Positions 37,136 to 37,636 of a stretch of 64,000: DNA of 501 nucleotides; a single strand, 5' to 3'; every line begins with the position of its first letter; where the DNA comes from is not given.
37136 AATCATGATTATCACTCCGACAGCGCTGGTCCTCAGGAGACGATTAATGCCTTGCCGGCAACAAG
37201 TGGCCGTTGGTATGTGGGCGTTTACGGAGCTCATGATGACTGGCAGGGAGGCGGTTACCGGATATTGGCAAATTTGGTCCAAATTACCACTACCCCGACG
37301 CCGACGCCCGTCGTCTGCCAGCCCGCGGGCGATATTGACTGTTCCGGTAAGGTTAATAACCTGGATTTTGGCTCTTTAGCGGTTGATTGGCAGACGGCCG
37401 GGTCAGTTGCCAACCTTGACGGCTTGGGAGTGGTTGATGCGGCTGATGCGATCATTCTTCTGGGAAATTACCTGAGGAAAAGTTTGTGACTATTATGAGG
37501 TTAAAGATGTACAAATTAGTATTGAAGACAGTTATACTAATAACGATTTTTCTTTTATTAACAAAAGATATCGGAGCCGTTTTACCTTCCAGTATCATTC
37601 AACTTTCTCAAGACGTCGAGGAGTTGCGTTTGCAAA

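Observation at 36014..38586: Dockerin-tagged secreted enzymes, including a freshly duplicated dockerin module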

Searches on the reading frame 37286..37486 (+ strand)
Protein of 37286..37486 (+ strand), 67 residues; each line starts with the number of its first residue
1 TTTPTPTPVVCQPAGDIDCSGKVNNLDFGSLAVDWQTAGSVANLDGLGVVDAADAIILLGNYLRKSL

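Call 5: search_protein_families(library=pfam, proteins=[window:37286-37486:+], max_evalue=10)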
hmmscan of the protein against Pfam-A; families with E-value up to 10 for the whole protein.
seq(67 aa): 1 family
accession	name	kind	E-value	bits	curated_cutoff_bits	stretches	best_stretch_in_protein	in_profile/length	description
PF00404.24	Dockerin_1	-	0.35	11.5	22.9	1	14-55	1-49/57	Dockerin type I domain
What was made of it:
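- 37316..37477 (+): Dockerin module of A (residues 435-488). The sequence is C-QPAG-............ (loop 1), helix 1, the linker QTAGSVA, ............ (loop 2) and helix 2. Dockerin_1 is the only Pfam hit: 11.5 bits, E=0.35, below the 22.9 cut-off (call 5).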

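Call 6: search_protein_families(library=ncbifam, proteins=[window:37286-37486:+], max_evalue=10)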
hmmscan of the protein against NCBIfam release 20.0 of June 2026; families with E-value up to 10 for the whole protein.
seq(67 aa): 1 family
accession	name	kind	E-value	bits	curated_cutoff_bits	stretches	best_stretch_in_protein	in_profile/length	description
NF007611.1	PRK10259.1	equivalog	0.067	13.7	110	1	24-58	14-48/86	DUF1471 family protein YbiJ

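Call 21: find_homologous_proteins(query=A2, max_evalue=0.01)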
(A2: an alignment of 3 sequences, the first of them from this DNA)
Query A2 (3 sequences): 3 candidates shared short words with the query, none scored E <= 0.01.
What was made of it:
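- Tried and rejected: Searching the word-indexed protein database with the three-tail alignment returned nothing (call 21).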

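Call 27: search_solved_structures(query=A2, max_evalue=10, show_alignments=3)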
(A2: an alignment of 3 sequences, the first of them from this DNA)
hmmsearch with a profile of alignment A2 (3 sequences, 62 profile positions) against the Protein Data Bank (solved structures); distinct sequences matched with E-value up to 10: 19.
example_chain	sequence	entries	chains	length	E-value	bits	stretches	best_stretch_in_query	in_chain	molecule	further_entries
2y3n_B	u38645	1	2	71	0.0012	21.8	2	35-56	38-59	CELLULOSOMAL FAMILY-48 PROCESSIVE GLYCOSIDE HYDROLASE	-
8x39_A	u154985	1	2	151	0.0054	19.7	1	9-55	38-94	Serine protease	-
8x3a_A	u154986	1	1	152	0.0058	19.6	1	9-55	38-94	Serine protease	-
4uyq_B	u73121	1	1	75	0.15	15.1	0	38-53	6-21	Cellulosomal scaffoldin adaptor protein B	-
2ccl_B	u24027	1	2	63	0.15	15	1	10-57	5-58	ENDO-1,4-BETA-XYLANASE Y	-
1daq_A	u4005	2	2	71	0.2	14.6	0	9-27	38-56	ENDOGLUCANASE SS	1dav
2mte_A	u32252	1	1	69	0.22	14.5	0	9-27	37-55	Cellulose 1,4-beta-cellobiosidase (reducing end) CelS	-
4uyp_B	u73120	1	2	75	0.29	14.2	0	10-52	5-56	Cellulosomal scaffoldin adaptor protein B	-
2rrt_A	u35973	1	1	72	0.56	13.3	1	9-25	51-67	Calmodulin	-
4fl4_A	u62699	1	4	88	0.57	13.2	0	9-28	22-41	Glycoside hydrolase family 9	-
5nrk_B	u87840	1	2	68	0.6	13.1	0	10-53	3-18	DocCel5: Type I dockerin repeat domain from A. cellulolyticus family 5 endoglucanase WP_01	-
1ohz_B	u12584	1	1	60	0.74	12.9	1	10-56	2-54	ENDO-1,4-BETA-XYLANASE Y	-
9gvb_B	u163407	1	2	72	1.1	12.3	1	38-61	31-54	Group 2 dockerin from R. flavefaciens FD-1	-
7vur_A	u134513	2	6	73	1.1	12.2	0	9-20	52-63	AlleyCat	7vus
7vut_A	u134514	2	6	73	1.2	12.2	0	9-20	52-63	AlleyCat10 | AlleyCat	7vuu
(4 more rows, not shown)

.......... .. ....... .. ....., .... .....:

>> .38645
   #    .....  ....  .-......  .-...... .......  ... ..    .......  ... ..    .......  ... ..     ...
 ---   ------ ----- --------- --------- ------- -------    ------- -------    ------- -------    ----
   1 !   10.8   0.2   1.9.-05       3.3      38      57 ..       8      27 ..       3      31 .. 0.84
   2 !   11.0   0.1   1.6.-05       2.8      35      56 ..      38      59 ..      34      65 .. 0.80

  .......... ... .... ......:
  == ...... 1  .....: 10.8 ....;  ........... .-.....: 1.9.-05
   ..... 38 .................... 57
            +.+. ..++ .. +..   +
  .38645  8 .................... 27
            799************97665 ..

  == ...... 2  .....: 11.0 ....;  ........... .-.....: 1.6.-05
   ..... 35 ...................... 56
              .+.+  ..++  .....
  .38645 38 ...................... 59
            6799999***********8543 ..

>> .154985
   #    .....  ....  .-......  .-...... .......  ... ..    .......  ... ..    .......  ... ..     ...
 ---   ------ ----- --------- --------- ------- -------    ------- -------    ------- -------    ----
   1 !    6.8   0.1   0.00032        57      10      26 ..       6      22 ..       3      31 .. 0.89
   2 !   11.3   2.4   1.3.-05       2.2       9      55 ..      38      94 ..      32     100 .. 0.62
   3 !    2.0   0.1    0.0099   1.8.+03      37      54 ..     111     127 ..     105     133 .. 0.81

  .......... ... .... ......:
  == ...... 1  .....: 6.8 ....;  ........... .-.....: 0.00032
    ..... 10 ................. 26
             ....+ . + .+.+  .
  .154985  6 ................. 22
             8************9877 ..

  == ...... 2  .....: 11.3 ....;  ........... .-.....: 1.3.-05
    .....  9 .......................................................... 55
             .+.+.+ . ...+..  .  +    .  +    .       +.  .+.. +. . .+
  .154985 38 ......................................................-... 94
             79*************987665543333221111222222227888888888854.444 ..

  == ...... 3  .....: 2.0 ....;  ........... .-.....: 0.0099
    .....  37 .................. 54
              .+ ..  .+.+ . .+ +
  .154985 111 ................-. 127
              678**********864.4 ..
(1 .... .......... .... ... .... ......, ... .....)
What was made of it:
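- The three-tail profile already ranks dockerins first in the PDB (2y3n_B, E=0.0012, call 27).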

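Call 31: search_protein_representatives(alignment_id=A2)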
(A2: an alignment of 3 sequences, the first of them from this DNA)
Query: 3 sequences, 62 profile positions. Proteins with E-value up to 0.001 (for the whole library): 520; up to 1e-10: 22; up to 1e-30: 2. The best 150 are listed.
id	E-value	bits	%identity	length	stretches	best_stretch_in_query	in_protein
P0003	1.5e-34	133.6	-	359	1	1-62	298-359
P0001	3.1e-34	132.6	-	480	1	1-61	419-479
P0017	1.4e-28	114.5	-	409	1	1-59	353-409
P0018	7.1e-18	80.2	-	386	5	9-55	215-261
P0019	9.4e-18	79.8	-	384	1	3-58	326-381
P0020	5.3e-16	74.2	-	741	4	10-58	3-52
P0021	2.8e-15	71.9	-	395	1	6-59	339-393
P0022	1.2e-14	69.9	-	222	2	10-58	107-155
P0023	1.9e-14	69.3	-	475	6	25-59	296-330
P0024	2.8e-14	68.7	-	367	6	10-58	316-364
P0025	3.7e-14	68.3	-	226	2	9-60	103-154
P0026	5.5e-14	67.8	-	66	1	5-59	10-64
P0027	5.7e-14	67.7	-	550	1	4-59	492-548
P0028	1.1e-13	66.9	-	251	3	10-59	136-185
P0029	1.1e-13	66.8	-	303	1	3-59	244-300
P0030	7.3e-13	64.2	-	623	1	5-59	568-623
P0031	1.2e-12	63.5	-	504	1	5-59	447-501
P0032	2.0e-12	62.7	-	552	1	3-60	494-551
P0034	2.9e-11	59.0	-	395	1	2-61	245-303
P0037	1.2e-10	57.1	-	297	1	4-59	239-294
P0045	1.8e-09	53.3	-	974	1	2-59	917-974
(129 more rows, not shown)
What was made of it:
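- On Dockerin (Pfam PF00404 Dockerin_1): The tail-seeded search finds 520 proteins (call 31).
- The same profile finds 520 proteins at E<=1e-3 among 1.84 billion (call 31).
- Tried and rejected: The exhaustive representative search worked instead (call 31).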

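Call 37: search_protein_families(library=pfam, alignment_id=A3, max_evalue=0.01)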
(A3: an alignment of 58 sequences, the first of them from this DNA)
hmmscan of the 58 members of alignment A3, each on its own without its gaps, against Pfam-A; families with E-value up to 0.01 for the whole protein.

A. member 1, seq(65 aa): 0 families

B. families by the number of members that match (of 58 scanned): 8 families
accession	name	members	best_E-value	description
PF00404.24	Dockerin_1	48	2.8e-13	Dockerin type I domain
PF00036.39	EF-hand_1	15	1.5e-05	EF hand domain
PF13405.12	EF-hand_6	11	0.00011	EF-hand domain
PF13499.12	EF-hand_7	3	0.0011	EF-hand domain pair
PF13202.12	EF-hand_5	3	0.0016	EF hand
PF01839.29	FG-GAP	3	0.0031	FG-GAP repeat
PF13833.12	EF-hand_8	2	0.0055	EF-hand domain pair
PF22648.2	SET7_N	1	0.0043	Histone H3 K4-specific methyltransferase SET7 N-terminal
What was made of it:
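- On Dockerin (Pfam PF00404 Dockerin_1): Of 58 modules, 48 hit Dockerin_1, best 2.8e-13 (call 37).
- Of 58 aligned modules, 48 hit Dockerin_1, best E=2.8e-13 (call 37). EF-hand_1 or EF-hand_6 models hit 15 and 11 of the 58 family modules (call 37).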

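Call 38: search_solved_structures(query=A3, max_evalue=1, show_alignments=2)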
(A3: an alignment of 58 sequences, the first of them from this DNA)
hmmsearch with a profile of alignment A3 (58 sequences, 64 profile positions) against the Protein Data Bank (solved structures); distinct sequences matched with E-value up to 1: 195 (the best 60 are shown).
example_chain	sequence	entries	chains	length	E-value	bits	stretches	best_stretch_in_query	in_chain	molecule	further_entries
2y3n_B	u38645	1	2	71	2.6e-12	49.4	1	11-63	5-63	CELLULOSOMAL FAMILY-48 PROCESSIVE GLYCOSIDE HYDROLASE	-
8x39_A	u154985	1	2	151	6e-12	48.2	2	11-56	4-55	Serine protease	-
8x3a_A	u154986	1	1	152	6.4e-12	48.1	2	11-56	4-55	Serine protease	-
4fl4_A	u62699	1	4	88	3.1e-09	39.5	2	11-30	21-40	Glycoside hydrolase family 9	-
2yik_A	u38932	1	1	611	7.5e-09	38.3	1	2-57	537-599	ENDOGLUCANASE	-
1daq_A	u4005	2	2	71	5.8e-08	35.4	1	10-58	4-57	ENDOGLUCANASE SS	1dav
2mte_A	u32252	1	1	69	8.2e-08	34.9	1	10-58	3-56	Cellulose 1,4-beta-cellobiosidase (reducing end) CelS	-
2ccl_B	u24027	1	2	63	8.7e-08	34.8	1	12-56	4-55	ENDO-1,4-BETA-XYLANASE Y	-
1ohz_B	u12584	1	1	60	9.8e-08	34.7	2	13-30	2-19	ENDO-1,4-BETA-XYLANASE Y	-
4cj0_A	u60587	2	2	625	1.3e-07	34.3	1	5-56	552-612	ENDOGLUCANASE D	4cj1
1clc_A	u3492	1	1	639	1.4e-07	34.2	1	5-56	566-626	ENDOGLUCANASE CELD; EC: 3.2.1.4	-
6kg9_A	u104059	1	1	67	1e-06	31.4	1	14-32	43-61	And cellulose-binding endoglucanase family 9 CelL ortholog dockerin domain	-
5nrk_B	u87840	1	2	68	1.7e-06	30.7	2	8-29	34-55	DocCel5: Type I dockerin repeat domain from A. cellulolyticus family 5 endoglucanase WP_01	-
5n5p_B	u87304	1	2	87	2.1e-06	30.4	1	11-50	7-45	Putative cellulosomal scaffoldin protein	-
5nrm_B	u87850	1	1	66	2.4e-06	30.2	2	12-29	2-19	DocCel5: Type I dockerin repeat domain from A. cellulolyticus family 5 endoglucanase WP_01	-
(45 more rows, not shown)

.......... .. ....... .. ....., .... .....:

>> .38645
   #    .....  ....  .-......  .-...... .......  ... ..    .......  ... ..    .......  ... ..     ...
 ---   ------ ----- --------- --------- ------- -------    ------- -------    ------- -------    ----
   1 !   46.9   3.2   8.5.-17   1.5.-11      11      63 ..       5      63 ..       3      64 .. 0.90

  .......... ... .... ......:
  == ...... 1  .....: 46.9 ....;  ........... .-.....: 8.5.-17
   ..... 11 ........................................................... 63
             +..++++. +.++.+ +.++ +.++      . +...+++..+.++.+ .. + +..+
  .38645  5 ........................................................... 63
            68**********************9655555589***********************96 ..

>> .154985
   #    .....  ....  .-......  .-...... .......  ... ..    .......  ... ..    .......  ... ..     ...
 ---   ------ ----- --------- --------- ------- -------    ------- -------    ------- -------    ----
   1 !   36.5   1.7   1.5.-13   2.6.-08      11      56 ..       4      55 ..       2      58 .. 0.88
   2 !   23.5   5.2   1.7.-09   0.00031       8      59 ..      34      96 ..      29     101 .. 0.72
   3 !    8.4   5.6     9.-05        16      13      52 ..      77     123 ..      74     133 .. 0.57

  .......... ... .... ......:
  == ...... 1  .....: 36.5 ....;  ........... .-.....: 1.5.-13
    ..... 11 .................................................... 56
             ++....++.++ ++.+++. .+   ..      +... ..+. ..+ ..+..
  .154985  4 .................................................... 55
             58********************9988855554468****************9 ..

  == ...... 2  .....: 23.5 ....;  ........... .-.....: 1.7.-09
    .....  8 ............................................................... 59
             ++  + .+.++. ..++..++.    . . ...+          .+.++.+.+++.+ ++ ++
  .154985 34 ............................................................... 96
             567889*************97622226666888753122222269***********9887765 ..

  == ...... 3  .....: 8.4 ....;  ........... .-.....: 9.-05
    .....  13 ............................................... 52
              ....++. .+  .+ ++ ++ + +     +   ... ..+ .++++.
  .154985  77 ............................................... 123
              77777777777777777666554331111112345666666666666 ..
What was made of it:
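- On Dockerin (Pfam PF00404 Dockerin_1): The profile against the PDB gives about 30 dockerins at the top, E=2.6e-12 over profile positions 11-63 (call 38).
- Calmodulins appear in the PDB search lists (calls 27, 38).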

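Call 44: find_related_loci(query=A5, collection=genome_contigs, flank=6000)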
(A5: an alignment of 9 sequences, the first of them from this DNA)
Query A5 (65 aa) in genome_contigs; peptide patterns used: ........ (x = any residue, [..] = any of these).
29 stretches matched a pattern; 1 encode a relative of the query (tblastn E <= 1e-3); 1 distinct loci.
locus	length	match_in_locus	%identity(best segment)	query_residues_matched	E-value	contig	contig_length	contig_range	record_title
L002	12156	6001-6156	37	9-60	3e-9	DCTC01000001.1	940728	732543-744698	MAG TPA_asm: Candidatus Roizmanbacteria bacterium UBA1450 UBA1450_contig_1166, whole genome shotgun sequence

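Call 54: predict_structure(alignment_id=A3)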
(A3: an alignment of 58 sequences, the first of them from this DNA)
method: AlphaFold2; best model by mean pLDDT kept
length: 65 residues; sequences in the alignment: 58
mean_pLDDT: 92.3   pTM: 0.78
mean pLDDT of the five models: 92.3, 92.3, 91.2, 91.0, 90.7
residues with pLDDT >= 90: 54; 70-90: 5; 50-70: 6; < 50: 0
segments of 3 or more residues with pLDDT < 50: none
pLDDT, mean of each block of 10 residues (from residue 1): 72 96 98 95 95 98 91
secondary structure, 60 per line:
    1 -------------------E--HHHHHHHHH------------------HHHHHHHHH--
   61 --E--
elements in order: H23-31 H50-58
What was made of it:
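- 37316..37477 (+): The AF2 model has pLDDT 92.3 with helices at tail residues 23-31 and 50-58 (call 54).
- On Dockerin (Pfam PF00404 Dockerin_1): AF2 pLDDT 92.3, with two helices each following a loop (call 54).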

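Call 56: fold_search(model_id=the predicted structure, library=pdb)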
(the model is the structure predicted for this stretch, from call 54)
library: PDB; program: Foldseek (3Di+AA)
matches with E <= 10: 34; with E <= 0.001: 1
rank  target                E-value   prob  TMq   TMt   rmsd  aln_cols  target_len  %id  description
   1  2y3n_B                4.4e-04  1.00  0.78  0.84   1.0        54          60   31  Type II cohesin-dockerin domain from Bacteroides cellolosolvens (released 2012-01-11)
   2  3kcp_A                1.8e-02  1.00  0.69  0.16   2.1        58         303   22  Crystal structure of interacting Clostridium thermocellum multimodular components (released 2010-02-09)
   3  5g5d_B                6.3e-02  0.99  0.64  0.29   2.5        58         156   21  Crystal Structure of the CohScaC2-XDocCipA type II complex from Clostridium thermocellum (released 2017-04-05)
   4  4wi0_B                7.3e-02  0.99  0.61  0.27   1.6        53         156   17  Crystal structure of Coh3ScaB-XDoc_M2ScaA complex: A C-terminal interface mutant of type II Cohesin-X-Dockerin complex (released 2015-10-07)
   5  4fl4_L                8.5e-02  0.99  0.68  0.16   2.1        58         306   21  Scaffoldin conformation and dynamics revealed by a ternary complex from the Clostridium thermocellum cellulosome (released 2012-06-27)
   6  2y3n_D                1.1e-01  0.98  0.58  0.75   2.9        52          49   29  Type II cohesin-dockerin domain from Bacteroides cellolosolvens (released 2012-01-11)
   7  4fl4_C                1.2e-01  0.97  0.64  0.15   2.7        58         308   26  Scaffoldin conformation and dynamics revealed by a ternary complex from the Clostridium thermocellum cellulosome (released 2012-06-27)
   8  4u3s_B                1.7e-01  0.97  0.63  0.28   2.2        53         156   17  Crystal structure of Coh3ScaB-XDoc_M1ScaA complex: A N-terminal interface mutant of type II Cohesin-X-Dockerin complex (released 2015-07-29)
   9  2ozn_B                2.6e-01  0.96  0.68  0.35   1.3        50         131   16  The Cohesin-Dockerin Complex of NagJ and NagH from Clostridium perfringens (released 2008-05-06)
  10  2b59_B                3.2e-01  0.90  0.64  0.29   2.7        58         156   26  The type II cohesin dockerin complex (released 2005-10-11)
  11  4fl4_I                4.3e-01  0.91  0.68  0.16   2.2        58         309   21  Scaffoldin conformation and dynamics revealed by a ternary complex from the Clostridium thermocellum cellulosome (released 2012-06-27)
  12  5lxv_B                4.3e-01  0.47  0.53  0.53   4.8        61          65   23  Crystal structure of Ruminococcus flavefaciens scaffoldin C cohesin in complex with a dockerin from an uncharacterized (released 2016-10-19)
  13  6kg9_MODEL_1_A        4.7e-01  0.60  0.56  0.54   4.6        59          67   20  Solution structure of CaDoc0917 from Clostridium acetobutylicum (released 2020-07-08)
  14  5m0y_B                5.0e-01  0.87  0.62  0.27   1.5        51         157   14  Crystal Structure of the CohScaA-XDocCipB type II complex from Clostridium thermocellum at 1.5Angstrom resolution (released 2017-09-06)
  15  6kgf_D                5.4e-01  0.57  0.54  0.56   4.4        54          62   22  Crystal structure of CaDoc0917(R16D)-CaCohA2 complex at pH 8.2 (released 2020-07-08)
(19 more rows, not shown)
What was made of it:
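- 37316..37477 (+): The top 21 Foldseek PDB hits are all dockerins; 2y3n_B gives TM 0.78/0.84 and rmsd 1.0 Å (call 56).
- On Dockerin (Pfam PF00404 Dockerin_1): The top 21 Foldseek hits are all dockerins; 2y3n_B gives TM 0.78/0.84 and rmsd 1.0 Å (call 56).
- Closest known: Type I dockerin modules of cellulosomal enzymes. Same: The profile match is E=2.6e-12 and the fold match is rmsd 1.0 Å (calls 38, 56).
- Closest known: Non-cellulosomal dockerin-like modules. Same: 2ozn_B is among the fold hits, with TMq 0.68 (call 56).
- The top 21 PDB fold hits are all dockerins, with rmsd 1.0 Å to 2y3n_B (calls 54, 56). Dockerins match both loops and both helices (E=2.6e-12, TM 0.78-0.84; calls 38, 56).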
